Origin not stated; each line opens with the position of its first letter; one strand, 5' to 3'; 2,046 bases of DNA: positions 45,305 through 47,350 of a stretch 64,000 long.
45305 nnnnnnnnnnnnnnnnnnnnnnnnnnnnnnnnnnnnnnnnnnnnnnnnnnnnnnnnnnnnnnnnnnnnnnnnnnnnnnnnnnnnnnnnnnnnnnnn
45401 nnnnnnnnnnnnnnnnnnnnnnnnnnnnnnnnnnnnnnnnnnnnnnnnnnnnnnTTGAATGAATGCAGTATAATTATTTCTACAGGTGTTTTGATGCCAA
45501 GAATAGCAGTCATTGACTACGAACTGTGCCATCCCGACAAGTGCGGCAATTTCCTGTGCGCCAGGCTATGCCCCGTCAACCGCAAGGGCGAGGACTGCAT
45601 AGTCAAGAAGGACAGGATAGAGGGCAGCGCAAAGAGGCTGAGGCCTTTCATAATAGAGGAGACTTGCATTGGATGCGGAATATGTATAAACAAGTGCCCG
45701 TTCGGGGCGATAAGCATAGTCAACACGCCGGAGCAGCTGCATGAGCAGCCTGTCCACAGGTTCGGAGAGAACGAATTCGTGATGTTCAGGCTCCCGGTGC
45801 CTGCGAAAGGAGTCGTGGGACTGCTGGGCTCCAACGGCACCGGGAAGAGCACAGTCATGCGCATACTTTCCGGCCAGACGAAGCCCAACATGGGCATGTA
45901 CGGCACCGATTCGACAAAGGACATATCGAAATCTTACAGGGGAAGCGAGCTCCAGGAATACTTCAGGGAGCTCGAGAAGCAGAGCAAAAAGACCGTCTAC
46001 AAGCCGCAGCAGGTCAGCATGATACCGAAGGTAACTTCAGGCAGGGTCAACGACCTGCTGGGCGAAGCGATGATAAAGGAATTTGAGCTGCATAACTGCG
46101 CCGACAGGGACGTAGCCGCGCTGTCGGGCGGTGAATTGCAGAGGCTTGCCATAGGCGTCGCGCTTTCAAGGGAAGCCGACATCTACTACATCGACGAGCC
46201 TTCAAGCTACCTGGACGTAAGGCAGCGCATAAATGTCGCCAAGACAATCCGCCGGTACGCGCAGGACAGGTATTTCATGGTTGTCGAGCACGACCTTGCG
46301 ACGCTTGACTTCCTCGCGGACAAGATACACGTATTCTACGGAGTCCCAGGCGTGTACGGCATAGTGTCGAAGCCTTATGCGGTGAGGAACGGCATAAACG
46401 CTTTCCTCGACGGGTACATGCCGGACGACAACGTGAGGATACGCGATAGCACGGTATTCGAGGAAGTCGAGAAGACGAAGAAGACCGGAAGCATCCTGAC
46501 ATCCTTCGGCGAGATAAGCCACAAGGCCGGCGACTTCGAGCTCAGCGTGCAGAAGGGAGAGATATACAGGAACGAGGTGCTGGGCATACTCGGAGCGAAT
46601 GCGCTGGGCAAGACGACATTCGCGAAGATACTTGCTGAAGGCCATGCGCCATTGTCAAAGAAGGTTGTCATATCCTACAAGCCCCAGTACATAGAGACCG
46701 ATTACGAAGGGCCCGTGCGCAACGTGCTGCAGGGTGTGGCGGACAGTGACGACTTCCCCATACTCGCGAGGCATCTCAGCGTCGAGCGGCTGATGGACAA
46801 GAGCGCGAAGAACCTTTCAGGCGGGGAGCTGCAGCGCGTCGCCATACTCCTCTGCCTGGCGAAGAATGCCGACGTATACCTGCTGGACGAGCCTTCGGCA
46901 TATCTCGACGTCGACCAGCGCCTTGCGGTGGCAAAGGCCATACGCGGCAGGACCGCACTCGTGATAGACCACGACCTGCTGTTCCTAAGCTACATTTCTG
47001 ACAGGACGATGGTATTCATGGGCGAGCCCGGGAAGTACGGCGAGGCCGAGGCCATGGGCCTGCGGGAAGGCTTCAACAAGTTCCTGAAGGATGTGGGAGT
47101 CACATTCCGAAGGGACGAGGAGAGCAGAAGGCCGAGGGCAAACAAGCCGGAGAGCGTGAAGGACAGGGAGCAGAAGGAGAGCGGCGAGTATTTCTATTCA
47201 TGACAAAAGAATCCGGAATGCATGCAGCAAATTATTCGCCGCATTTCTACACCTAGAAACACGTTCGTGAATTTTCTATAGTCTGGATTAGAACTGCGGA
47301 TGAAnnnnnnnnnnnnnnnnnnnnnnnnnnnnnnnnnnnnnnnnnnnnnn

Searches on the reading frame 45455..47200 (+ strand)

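Call 60: search_protein_families(library=pfam, proteins=[window:45455-47200:+], max_evalue=0.00001)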
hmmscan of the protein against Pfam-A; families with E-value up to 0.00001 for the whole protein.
window:45455-47200:+ (582 aa): 6 families
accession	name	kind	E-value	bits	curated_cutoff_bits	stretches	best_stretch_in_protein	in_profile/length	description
PF00005.33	ABC_tran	-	4.1e-36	125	25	2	114-250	7-136/137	ABC transporter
PF02463.25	SMC_N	-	5.6e-12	46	40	0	118-288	24-206/220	RecF/RecN/SMC N terminal domain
PF04068.21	Fer4_RLI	-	7.9e-11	41.9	23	1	16-46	2-34/35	Possible Fer4-like domain in RNase L inhibitor, RLI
PF13304.12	AAA_21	-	5.7e-09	36.9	27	0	164-270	179-288/304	AAA domain, putative AbiEii toxin, Type IV TA system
PF00037.32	Fer4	-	1.4e-07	31.4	21.1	1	65-87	2-24/24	4Fe-4S binding domain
PF12837.12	Fer4_6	-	4.6e-07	29.9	25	0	66-86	4-24/24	4Fe-4S binding domain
